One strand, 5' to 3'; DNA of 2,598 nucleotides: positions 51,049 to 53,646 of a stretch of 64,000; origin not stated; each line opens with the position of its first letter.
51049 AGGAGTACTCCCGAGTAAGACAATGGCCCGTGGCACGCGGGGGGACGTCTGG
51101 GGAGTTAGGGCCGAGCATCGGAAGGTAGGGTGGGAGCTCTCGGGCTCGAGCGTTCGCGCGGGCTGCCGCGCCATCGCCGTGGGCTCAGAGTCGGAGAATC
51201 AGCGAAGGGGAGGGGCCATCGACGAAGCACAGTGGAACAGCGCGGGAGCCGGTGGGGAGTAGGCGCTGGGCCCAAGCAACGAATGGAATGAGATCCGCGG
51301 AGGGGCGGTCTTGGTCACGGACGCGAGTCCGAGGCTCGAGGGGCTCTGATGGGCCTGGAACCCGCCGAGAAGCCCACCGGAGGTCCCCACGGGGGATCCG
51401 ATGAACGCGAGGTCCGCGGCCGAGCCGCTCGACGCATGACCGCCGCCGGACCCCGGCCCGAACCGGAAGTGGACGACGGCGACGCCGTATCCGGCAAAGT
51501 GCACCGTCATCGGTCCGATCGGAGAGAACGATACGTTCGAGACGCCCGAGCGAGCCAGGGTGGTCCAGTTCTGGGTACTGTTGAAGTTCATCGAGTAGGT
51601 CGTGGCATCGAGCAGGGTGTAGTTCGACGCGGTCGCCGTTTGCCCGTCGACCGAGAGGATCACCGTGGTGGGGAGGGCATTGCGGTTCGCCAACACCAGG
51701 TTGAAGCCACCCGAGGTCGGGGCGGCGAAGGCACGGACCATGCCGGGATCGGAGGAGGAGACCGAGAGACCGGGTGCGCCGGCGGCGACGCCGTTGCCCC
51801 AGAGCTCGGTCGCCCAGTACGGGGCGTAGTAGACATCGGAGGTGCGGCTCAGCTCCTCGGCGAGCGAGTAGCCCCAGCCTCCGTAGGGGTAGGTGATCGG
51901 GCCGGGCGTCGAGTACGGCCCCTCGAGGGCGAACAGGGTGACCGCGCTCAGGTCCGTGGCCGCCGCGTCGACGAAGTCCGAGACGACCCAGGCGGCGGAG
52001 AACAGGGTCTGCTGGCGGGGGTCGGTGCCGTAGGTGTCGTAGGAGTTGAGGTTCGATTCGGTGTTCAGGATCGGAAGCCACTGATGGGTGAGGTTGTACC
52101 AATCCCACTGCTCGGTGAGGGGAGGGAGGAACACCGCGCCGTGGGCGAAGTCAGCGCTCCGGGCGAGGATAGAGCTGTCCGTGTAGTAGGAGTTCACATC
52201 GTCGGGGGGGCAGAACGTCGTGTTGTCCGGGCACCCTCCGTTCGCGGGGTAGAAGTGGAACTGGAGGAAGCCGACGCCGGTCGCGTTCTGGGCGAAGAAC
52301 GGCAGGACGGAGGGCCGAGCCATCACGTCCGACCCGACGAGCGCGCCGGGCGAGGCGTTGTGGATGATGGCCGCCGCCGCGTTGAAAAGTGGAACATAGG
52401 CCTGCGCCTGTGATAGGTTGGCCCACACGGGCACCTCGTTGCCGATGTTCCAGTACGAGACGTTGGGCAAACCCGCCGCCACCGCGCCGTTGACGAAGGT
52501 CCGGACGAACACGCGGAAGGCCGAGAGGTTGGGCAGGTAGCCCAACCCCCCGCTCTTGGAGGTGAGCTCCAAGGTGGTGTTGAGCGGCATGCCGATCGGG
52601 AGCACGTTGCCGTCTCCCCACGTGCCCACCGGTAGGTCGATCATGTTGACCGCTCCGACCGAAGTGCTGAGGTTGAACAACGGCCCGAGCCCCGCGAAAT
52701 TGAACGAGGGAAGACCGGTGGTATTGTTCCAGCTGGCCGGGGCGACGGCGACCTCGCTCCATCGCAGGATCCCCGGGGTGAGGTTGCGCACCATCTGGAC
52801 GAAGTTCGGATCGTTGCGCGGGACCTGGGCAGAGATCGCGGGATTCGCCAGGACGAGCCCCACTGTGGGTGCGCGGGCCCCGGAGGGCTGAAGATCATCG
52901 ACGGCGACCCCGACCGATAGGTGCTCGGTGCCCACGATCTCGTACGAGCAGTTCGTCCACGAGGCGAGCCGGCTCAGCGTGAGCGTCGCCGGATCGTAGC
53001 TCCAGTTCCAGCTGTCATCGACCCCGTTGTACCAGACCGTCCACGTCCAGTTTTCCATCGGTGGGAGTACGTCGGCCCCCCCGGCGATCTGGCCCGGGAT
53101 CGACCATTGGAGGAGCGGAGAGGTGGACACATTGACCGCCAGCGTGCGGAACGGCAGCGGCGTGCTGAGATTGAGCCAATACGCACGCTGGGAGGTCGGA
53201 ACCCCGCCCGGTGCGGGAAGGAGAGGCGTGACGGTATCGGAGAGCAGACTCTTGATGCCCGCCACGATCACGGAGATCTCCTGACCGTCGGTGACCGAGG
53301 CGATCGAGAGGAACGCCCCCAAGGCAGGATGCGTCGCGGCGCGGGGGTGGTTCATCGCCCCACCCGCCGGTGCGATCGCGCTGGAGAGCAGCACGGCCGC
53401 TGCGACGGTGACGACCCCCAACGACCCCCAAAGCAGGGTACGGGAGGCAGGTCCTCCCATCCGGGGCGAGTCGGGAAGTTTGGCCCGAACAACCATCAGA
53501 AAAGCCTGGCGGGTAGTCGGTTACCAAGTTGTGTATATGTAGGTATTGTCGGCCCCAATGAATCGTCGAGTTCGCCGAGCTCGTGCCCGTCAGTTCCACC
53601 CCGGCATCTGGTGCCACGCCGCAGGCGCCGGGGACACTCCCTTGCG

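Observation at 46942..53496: Cluster of extracellular proteins extraordinarily rich in N-glycosylation sequons, with two paralogous clan GH-A-like proteins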

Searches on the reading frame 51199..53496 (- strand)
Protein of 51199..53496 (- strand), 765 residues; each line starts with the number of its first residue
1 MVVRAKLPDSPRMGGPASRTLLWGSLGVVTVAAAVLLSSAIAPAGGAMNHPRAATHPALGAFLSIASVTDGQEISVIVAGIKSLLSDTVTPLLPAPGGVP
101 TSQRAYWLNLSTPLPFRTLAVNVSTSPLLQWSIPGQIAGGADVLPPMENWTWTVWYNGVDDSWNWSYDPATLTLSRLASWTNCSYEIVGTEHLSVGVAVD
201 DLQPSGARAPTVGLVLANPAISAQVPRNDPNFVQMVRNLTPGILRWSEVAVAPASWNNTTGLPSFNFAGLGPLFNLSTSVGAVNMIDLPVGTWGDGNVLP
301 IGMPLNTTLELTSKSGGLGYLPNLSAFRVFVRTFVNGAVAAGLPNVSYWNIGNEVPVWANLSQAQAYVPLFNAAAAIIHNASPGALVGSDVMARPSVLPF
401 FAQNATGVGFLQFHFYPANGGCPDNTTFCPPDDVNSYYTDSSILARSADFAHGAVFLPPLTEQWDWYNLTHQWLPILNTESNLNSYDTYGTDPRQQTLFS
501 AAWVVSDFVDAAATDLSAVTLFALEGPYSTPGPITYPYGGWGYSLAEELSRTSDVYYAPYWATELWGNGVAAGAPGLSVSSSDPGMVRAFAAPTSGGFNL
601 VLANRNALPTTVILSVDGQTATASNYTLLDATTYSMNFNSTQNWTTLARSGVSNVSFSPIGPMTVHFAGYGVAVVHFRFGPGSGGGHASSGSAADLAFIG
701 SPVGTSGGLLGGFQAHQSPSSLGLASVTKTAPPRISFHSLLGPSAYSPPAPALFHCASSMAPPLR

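Call 4: search_protein_families(library=pfam, proteins=[window:51199-53496:-], max_evalue=0.1)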
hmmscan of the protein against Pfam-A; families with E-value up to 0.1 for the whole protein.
window:51199-53496:- (765 aa): 0 families

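Call 5: search_protein_families(library=ncbifam, proteins=[window:51199-53496:-], max_evalue=0.1)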
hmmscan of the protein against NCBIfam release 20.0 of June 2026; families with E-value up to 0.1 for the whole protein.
window:51199-53496:- (765 aa): 0 families

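Call 12: find_homologous_proteins(query=window:51199-53496:-, max_evalue=0.001)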
Query window:51199-53496:- (765 aa): 38 proteins with E <= 0.001 among 8000 candidates.
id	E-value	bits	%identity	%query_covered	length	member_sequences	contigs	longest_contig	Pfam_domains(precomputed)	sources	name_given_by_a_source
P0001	0.0e+0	1696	100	98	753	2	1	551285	PF25838.1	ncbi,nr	ncbi:MAG TPA: hypothetical protein VGV89_03905 [Thermoplasmata archaeon]|nr:hypothetical protein [Th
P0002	3.8e-190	652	77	49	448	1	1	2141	PF25838.1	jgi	jgi:hypothetical protein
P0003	9.6e-175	601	47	85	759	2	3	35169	PF25838.1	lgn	-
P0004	1.0e-134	469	42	80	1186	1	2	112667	-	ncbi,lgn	-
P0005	8.1e-131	456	42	80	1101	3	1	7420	-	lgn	-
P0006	3.6e-130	454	39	80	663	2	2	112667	-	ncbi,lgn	-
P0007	2.7e-128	448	40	80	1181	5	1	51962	PF06742.17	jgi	jgi:hypothetical protein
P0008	4.6e-128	447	38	87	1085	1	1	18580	-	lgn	-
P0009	1.3e-127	445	40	80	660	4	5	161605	-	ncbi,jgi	ncbi:MAG: hypothetical protein ABSE66_03690 [Thermoplasmata archaeon]|jgi:hypothetical protein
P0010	9.3e-127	443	38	83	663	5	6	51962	-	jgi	jgi:hypothetical protein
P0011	2.0e-125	438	38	85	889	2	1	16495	-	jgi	jgi:hypothetical protein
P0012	9.1e-123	429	41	74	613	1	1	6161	-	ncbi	ncbi:MAG TPA: hypothetical protein VGG32_08620, partial [Thermoplasmata archaeon]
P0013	1.3e-122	429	39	81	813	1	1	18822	-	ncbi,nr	ncbi:MAG: hypothetical protein L3K07_04985 [Thermoplasmata archaeon]|nr:hypothetical protein [Thermo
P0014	4.7e-120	420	37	88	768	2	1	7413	-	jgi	jgi:hypothetical protein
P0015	2.6e-119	418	38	75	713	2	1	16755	-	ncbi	ncbi:MAG: hypothetical protein ACLPWO_08260 [Thermoplasmata archaeon]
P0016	6.6e-119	417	37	84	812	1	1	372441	PF25838.1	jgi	jgi:uncharacterized membrane protein YgcG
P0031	1.7e-98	349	36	79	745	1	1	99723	PF25838.1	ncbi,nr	ncbi:MAG: hypothetical protein L3K19_02680 [Thermoplasmata archaeon]|nr:hypothetical protein [Thermo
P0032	9.9e-98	347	37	79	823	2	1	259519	-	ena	-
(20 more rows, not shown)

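Call 13: search_solved_structures(query=window:51199-53496:-, max_evalue=10)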
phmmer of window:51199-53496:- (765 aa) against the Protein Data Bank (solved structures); distinct sequences matched with E-value up to 10: 2.
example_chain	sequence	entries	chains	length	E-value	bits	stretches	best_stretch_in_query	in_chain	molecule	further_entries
3uyo_D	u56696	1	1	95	0.0014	20.3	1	93-172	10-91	Monobody SH13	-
6uqj_A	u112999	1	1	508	0.072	14.6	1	347-425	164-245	Beta-xylosidase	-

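Call 18: search_solved_structures(query=A1, max_evalue=10, show_alignments=2)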
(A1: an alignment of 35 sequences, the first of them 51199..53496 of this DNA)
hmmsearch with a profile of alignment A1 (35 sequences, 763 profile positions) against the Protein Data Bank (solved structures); distinct sequences matched with E-value up to 10: 3.
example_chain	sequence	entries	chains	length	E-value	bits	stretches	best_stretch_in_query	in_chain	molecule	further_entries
4m29_A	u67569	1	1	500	0.083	14.2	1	289-391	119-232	Beta-xylosidase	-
4ekj_A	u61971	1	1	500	0.2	13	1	289-391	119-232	Beta-xylosidase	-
2d7l_A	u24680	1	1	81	0.75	11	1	184-238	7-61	WD repeat and HMG-box DNA binding protein 1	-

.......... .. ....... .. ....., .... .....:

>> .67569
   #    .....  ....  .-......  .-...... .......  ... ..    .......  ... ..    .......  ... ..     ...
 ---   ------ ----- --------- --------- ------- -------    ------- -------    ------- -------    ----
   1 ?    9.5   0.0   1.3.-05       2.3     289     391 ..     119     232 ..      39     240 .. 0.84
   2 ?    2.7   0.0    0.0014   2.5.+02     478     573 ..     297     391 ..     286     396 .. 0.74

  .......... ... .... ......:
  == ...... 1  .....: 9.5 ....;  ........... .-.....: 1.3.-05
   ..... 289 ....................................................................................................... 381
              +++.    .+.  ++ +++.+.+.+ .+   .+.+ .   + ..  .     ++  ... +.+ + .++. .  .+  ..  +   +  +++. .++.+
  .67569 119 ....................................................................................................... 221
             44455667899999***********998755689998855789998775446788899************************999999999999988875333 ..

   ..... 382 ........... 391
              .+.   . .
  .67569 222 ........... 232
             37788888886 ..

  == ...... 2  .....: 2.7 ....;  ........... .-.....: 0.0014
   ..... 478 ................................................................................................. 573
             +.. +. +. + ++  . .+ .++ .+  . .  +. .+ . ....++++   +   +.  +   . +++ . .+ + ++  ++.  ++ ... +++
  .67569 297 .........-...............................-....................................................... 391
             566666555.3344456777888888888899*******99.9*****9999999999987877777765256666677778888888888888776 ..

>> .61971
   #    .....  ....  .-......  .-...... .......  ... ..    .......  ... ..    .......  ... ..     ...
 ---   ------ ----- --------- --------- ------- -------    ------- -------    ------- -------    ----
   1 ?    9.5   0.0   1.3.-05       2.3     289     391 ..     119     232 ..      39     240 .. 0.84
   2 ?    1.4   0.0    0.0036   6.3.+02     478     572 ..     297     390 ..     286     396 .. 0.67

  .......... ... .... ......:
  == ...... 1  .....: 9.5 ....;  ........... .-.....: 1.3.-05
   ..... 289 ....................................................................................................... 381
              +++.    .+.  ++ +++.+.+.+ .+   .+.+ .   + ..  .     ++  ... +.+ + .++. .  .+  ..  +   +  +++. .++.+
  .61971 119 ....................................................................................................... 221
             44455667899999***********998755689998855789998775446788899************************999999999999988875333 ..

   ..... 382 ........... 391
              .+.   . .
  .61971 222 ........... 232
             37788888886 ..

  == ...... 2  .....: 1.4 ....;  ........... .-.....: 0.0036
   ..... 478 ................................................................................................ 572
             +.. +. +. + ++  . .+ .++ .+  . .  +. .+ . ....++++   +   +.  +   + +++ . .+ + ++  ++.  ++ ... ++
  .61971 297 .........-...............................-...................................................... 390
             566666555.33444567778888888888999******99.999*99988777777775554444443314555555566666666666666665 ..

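Call 25: search_protein_families(library=pfam, alignment_id=A1, max_evalue=1)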
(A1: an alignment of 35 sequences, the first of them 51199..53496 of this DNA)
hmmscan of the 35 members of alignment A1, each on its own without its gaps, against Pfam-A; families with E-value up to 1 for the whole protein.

A. member 1, window:51199-53496:- (765 aa): 0 families

B. families by the number of members that match (of 35 scanned): 15 families
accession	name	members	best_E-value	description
PF23438.1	DUF7123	2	0.02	Domain of unknown function (DUF7123)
PF06742.16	DUF1214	1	2.6e-08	Protein of unknown function (DUF1214)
PF04264.18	YceI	1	0.0027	YceI-like domain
PF17802.7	SpaA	1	0.017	Prealbumin-like fold domain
PF17398.7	NolB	1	0.047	Nodulation protein NolB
PF23623.1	GBD_IRG7_N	1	0.057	IRG7 N-terminal galactose binding domain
PF01737.22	Ycf9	1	0.069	YCF9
PF07317.18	PilZN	1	0.084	Flagellar regulator YcgR, PilZN domain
PF14627.12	DUF4453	1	0.1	Domain of unknown function (DUF4453)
PF07495.19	Y_Y_Y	1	0.13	Y_Y_Y domain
PF06841.18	Phage_T4_gp19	1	0.14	T4-like virus tail tube protein gp19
PF20585.4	Pectate_lyase_5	1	0.15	Putative pectate lyase-like adhesive domain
PF09912.14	DUF2141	1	0.3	Uncharacterized protein conserved in bacteria (DUF2141)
PF25427.2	zf-CCCH_UNK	1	0.63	UNK-like, CCCH zinc finger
PF08009.16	CDP-OH_P_tran_2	1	0.66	CDP-alcohol phosphatidyltransferase 2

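Call 29: predict_structure(alignment_id=A1)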
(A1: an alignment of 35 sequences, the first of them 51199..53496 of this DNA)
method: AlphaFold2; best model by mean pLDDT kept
length: 765 residues; sequences in the alignment: 35
mean_pLDDT: 77.1   pTM: 0.75
mean pLDDT of the five models: 77.1, 75.6, 73.0, 72.4, 72.0
residues with pLDDT >= 90: 379; 70-90: 168; 50-70: 64; < 50: 154
segments of 3 or more residues with pLDDT < 50: 1-62, 220-223, 683-765
pLDDT, mean of each block of 10 residues (from residue 1): 35 35 40 31 29 32 76 92 94 62 88 94 93 62 75 94 95 95 95 93 96 78 60 93 92 95 92 89 95 90 96 87 98 95 86 85 95 98 95 89 97 83 55 67 82 75 95 95 66 86 96 95 71 73 82 87 98 97 94 96 92 91 95 88 86 91 91 95 46 33 30 29 28 28 34 28 33
secondary structure, 60 per line:
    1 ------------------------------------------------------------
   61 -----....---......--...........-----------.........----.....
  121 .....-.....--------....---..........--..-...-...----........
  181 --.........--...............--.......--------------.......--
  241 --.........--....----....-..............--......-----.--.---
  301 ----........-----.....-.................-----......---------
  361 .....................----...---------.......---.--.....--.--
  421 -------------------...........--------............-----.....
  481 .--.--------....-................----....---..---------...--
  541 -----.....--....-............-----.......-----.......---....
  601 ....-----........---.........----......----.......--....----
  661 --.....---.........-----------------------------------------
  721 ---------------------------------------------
elements in order (helices of 4 or more, strands of 3 or more residues): E66-69 E73-78 E81-91 E103-111 E116-125 H127-131 H140-143 E150-156 E166-168 E173-180 E183-191 E194-208 E211-217 H232-238 E243-247 H248-251 E254-257 E262-265 H267-280 E283-288 E305-312 E318-322 H324-340 E346-351 H361-381 E386-388 H398-404 E411-415 H440-450 H459-470 E476-481 H493-496 H498-513 E518-521 E546-550 E553-556 H558-569 E575-581 E587-593 E597-604 E610-617 E621-629 E634-639 E644-650 E653-656 E663-667 E671-679

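Call 33: find_encoding_contigs(protein=P0016, flank=10000, max_places=3)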
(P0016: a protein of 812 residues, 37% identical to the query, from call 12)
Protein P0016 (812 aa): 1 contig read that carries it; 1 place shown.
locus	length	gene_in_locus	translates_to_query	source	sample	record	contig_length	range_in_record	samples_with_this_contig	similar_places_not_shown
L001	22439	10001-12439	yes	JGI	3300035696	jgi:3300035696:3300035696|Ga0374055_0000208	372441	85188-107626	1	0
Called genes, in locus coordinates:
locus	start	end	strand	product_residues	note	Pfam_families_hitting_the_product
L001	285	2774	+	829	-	PF12222:PNGaseA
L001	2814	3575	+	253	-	PF00702:Hydrolase (weak), PF06888:Put_Phosphatase (weak), PF12710:HAD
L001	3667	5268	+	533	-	PF01943:Polysacc_synt, PF13440:Polysacc_synt_3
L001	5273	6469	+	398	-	PF13439:Glyco_transf_4, PF13579:Glyco_trans_4_4, PF20706:GT4-conflict (weak), PF00534:Glycos_transf_1, PF13692:Glyco_trans_1_4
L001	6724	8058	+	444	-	PF00535:Glycos_transf_2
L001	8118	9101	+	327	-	PF04185:Phosphoesterase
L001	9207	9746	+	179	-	PF01583:APS_kinase, PF08433:KTI12 (weak), PF13671:AAA_33 (faint)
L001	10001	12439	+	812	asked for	PF25838:Apionate_lact_M (weak)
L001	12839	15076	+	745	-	-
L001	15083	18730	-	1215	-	PF00801:PKD (faint), PF18998:Flg_new_2 (faint)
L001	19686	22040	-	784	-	-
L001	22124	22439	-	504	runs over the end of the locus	PF00884:Sulfatase, PF01663:Phosphodiest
